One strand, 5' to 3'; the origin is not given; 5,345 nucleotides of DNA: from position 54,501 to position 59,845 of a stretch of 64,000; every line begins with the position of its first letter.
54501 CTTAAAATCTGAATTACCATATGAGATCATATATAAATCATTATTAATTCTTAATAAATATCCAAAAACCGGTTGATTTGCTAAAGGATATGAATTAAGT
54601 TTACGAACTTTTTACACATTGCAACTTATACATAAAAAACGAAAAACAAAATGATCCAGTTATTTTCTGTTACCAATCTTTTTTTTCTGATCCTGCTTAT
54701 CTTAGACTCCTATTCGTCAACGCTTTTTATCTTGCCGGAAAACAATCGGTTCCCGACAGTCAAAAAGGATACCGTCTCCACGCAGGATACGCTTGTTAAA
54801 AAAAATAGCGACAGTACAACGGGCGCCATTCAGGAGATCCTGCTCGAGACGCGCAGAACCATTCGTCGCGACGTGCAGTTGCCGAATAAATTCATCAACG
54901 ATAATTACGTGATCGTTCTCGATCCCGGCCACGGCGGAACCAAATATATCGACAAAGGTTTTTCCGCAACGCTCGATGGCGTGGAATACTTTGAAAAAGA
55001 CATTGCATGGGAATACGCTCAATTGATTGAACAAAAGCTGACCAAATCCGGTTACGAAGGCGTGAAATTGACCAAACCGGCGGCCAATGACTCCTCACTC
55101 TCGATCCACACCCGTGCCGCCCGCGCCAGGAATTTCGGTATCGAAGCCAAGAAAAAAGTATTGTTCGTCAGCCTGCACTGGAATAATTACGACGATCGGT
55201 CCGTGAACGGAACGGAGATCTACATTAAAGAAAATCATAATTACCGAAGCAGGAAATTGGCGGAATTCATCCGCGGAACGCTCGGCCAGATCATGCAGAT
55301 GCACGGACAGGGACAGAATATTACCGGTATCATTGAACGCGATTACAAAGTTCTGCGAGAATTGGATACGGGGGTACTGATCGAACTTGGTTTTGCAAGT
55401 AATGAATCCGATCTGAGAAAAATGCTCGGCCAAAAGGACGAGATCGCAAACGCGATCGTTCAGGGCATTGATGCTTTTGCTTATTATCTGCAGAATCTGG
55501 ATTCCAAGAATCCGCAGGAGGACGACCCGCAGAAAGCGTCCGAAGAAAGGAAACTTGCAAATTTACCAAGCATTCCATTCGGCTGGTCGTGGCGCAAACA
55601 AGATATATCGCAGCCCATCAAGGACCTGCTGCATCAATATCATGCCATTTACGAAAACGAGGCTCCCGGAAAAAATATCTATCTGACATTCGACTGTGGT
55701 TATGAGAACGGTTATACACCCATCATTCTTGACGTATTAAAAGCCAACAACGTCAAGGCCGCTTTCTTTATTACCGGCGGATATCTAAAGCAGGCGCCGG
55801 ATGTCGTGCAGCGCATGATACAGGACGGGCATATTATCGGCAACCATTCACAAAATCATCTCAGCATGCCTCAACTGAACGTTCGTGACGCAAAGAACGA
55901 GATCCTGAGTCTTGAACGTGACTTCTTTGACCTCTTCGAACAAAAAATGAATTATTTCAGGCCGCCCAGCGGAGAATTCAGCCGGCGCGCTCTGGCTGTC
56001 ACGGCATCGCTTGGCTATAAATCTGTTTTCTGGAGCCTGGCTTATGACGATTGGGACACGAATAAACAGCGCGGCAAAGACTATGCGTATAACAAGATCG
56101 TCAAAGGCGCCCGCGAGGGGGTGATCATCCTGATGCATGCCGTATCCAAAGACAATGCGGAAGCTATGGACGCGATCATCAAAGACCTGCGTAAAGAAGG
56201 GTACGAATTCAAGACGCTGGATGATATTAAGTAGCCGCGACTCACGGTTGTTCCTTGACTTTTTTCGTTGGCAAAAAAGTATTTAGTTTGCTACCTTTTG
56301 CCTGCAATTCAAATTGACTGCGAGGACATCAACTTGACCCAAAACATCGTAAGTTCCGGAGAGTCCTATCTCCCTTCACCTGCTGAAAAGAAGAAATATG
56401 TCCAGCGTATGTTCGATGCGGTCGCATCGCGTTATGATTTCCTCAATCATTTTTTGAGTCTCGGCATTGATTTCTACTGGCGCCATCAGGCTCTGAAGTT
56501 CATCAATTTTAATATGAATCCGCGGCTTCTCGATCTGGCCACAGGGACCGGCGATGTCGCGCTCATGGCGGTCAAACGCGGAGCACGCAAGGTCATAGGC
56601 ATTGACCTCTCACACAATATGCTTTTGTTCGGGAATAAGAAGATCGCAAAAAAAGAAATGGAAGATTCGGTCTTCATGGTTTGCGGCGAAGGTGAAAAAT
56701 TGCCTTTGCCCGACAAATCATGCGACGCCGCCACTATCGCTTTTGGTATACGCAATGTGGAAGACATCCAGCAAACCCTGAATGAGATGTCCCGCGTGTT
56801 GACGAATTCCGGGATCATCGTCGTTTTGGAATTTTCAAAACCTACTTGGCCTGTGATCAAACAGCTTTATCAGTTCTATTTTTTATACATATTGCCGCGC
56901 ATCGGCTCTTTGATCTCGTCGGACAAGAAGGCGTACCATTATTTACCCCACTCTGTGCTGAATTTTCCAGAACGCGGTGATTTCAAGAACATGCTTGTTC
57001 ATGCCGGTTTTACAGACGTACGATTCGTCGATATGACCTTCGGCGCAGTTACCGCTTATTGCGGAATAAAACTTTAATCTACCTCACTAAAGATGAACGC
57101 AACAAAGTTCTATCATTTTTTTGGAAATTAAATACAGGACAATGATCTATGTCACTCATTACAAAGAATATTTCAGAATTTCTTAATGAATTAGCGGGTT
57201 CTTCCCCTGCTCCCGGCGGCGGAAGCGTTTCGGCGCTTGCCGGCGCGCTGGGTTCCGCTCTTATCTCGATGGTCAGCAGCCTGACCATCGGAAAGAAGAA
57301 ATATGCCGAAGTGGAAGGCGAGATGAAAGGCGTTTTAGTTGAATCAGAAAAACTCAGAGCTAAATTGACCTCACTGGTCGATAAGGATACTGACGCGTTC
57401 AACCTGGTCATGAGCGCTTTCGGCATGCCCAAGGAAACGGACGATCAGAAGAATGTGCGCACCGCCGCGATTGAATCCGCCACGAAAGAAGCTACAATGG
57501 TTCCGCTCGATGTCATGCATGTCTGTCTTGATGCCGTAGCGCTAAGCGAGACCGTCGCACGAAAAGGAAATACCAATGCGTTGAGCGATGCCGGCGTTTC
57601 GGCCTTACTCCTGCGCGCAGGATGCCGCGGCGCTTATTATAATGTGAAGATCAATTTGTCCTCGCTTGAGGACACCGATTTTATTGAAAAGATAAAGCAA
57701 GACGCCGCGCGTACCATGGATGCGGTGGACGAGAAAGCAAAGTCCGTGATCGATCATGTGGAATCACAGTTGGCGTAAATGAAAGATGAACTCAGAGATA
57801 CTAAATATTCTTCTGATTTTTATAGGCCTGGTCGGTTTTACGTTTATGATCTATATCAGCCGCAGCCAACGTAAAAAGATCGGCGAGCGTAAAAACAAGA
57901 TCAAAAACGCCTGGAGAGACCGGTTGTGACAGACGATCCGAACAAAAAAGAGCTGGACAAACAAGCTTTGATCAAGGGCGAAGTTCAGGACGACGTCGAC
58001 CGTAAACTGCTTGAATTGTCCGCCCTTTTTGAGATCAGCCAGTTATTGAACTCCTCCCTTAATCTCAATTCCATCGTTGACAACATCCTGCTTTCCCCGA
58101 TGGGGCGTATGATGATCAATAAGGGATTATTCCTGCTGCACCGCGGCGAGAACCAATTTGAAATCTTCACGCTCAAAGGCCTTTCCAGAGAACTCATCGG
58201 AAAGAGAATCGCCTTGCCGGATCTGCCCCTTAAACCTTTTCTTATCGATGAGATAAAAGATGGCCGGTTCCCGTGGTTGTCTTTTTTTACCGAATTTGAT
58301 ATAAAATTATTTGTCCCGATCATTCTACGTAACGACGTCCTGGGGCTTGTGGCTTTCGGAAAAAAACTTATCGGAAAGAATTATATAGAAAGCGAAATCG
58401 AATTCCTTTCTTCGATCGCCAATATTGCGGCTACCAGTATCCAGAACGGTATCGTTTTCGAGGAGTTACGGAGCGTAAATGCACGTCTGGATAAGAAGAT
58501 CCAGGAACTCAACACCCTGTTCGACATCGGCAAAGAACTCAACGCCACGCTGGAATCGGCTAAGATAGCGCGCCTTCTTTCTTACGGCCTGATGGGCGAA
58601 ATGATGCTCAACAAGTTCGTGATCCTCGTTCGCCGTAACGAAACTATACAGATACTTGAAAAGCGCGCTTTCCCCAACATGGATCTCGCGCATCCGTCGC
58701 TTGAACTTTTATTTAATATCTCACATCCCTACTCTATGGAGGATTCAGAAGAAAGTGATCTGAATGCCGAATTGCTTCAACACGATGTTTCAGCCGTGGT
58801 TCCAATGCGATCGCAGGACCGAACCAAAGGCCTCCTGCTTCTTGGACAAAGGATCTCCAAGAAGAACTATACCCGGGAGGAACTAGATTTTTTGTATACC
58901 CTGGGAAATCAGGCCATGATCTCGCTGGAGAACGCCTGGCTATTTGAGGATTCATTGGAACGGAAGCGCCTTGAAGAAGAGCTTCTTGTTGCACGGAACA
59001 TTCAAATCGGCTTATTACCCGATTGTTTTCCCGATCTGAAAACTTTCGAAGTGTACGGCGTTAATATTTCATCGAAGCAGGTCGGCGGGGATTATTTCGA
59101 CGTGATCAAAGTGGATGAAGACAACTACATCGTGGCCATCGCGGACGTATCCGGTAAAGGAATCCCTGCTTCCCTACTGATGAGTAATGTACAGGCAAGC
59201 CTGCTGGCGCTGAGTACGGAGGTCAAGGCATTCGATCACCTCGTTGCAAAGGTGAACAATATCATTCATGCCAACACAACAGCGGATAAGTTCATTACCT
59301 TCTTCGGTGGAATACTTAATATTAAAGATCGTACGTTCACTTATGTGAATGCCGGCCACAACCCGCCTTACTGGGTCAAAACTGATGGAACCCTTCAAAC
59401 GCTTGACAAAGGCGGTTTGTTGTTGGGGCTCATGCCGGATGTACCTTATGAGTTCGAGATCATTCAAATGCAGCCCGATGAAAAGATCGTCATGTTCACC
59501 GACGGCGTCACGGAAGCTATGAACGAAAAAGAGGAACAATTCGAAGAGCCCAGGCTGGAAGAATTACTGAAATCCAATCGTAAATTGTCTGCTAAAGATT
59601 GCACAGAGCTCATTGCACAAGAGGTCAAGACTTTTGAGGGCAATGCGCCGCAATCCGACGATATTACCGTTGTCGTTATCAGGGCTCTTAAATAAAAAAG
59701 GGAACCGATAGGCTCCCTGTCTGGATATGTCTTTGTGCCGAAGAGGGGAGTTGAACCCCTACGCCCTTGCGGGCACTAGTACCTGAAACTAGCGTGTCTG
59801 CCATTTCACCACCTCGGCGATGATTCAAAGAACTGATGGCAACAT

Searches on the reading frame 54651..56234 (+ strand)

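Call 15: search_protein_families(library=pfam, proteins=[window:54651-56234:+], max_evalue=0.001)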
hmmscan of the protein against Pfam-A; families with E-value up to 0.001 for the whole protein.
window:54651-56234:+ (527 aa): 2 families
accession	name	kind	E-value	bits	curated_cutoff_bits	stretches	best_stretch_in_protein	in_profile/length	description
PF01522.26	Polysacc_deac_1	-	7e-33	113.7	23.1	1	337-458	3-123/124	Polysaccharide deacetylase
PF01520.23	Amidase_3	-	9.3e-29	101.1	27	1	88-274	1-173/174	N-acetylmuramoyl-L-alanine amidase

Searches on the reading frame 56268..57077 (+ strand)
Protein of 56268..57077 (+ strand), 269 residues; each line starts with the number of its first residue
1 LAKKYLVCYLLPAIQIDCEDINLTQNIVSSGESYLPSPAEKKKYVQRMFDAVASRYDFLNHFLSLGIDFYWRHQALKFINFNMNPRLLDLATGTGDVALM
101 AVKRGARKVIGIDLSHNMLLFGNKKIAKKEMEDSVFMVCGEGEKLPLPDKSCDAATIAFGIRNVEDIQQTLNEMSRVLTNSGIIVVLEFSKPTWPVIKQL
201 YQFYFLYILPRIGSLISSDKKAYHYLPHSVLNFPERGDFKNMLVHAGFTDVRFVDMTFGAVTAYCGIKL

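Call 16: search_protein_families(library=pfam, proteins=[window:56268-57077:+], max_evalue=0.001)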
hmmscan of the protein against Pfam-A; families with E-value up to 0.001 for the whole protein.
window:56268-57077:+ (269 aa): 7 families
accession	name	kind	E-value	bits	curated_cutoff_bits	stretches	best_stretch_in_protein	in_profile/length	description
PF01209.24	Ubie_methyltran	-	4.4e-63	213.2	20.1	1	41-268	5-233/233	ubiE/COQ5 methyltransferase family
PF08241.18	Methyltransf_11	-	3.6e-19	69.6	21.2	1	88-186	1-95/95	Methyltransferase domain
PF13649.12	Methyltransf_25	-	1e-17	65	27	1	88-182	2-97/97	Methyltransferase domain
PF13847.12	Methyltransf_31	-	5.3e-12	46.1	27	1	86-190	6-113/145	Methyltransferase domain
PF13489.12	Methyltransf_23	-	9.9e-08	32.3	27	1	81-251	20-162/164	Methyltransferase domain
PF08242.18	Methyltransf_12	-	3.2e-07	31.4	30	1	88-184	1-98/98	Methyltransferase domain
PF02353.26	CMAS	-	0.00045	20.1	27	1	76-136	55-115/273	Mycolic acid cyclopropane synthetase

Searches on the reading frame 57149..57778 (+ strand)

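Call 16: search_protein_families(library=pfam, proteins=[window:57149-57778:+], max_evalue=0.001)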
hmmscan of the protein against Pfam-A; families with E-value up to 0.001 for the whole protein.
window:57149-57778:+ (209 aa): 1 family
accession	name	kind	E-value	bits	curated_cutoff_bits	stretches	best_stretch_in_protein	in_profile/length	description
PF04961.17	FTCD_C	-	2.3e-70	236.4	24.5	1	8-187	2-181/182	Formiminotransferase-cyclodeaminase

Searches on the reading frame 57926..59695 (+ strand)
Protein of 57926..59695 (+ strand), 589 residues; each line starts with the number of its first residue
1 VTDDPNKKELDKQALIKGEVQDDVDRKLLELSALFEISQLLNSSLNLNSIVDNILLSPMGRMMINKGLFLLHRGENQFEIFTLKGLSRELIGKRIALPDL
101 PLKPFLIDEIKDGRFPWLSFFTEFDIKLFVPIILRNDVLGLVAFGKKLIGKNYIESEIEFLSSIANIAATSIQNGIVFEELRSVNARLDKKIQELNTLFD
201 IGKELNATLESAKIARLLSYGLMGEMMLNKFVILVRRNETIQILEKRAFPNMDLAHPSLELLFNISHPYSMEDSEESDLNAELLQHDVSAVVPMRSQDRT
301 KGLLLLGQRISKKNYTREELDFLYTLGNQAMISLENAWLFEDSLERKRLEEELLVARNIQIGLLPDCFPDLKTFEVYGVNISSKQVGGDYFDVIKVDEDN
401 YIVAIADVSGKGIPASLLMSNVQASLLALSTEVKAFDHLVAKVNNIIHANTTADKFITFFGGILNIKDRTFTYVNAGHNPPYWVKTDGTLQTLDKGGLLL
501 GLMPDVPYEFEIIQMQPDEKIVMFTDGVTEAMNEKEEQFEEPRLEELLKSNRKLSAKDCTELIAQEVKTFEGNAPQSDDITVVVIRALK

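Call 15: search_protein_families(library=pfam, proteins=[window:57926-59695:+], max_evalue=0.001)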
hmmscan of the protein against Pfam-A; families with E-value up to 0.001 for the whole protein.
window:57926-59695:+ (589 aa): 4 families
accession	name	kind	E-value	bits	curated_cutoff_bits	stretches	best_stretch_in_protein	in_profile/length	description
PF07228.17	SpoIIE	-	9.8e-47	159.8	25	1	397-586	1-190/192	Stage II sporulation protein E (SpoIIE)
PF13492.12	GAF_3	-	2.6e-11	44.5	27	1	261-336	59-129/129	GAF domain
PF01590.32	GAF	-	2.3e-10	41.6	22.4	0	103-172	63-133/133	GAF domain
PF13185.12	GAF_2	-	6.3e-08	33.4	28.6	0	115-173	86-136/136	GAF domain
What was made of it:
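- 57926..59695 (+): GAF-GAF-SpoIIE (PP2C-type) phosphatase; a candidate but unlinked phosphatase for the STAS protein. PF07228 159.8 bits plus GAF domains (call 15).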

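Call 74: search_protein_families(library=ncbifam, proteins=[window:57926-59695:+], max_evalue=1e-10)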
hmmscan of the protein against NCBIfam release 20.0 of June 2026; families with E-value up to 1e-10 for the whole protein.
window:57926-59695:+ (589 aa): 4 families
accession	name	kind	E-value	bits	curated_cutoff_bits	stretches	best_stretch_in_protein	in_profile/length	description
NF041606.1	dguan_cyc_DgcA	equivalog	1.3e-20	73.7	370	0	187-343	6-178/340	diguanylate cyclase DgcA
TIGR02865.1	spore_II_E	equivalog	5.3e-17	61.2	490.8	1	383-586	563-762/764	stage II sporulation protein E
NF045505.1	RR_RssB_Pseudo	equivalog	2.6e-15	56.4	700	1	348-585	151-389/394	two-component system response regulator RssB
NF038263.1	prot_phos_SiaA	equivalog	1.4e-11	43.7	700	1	384-586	447-656/658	biofilm regulation protein phosphatase SiaA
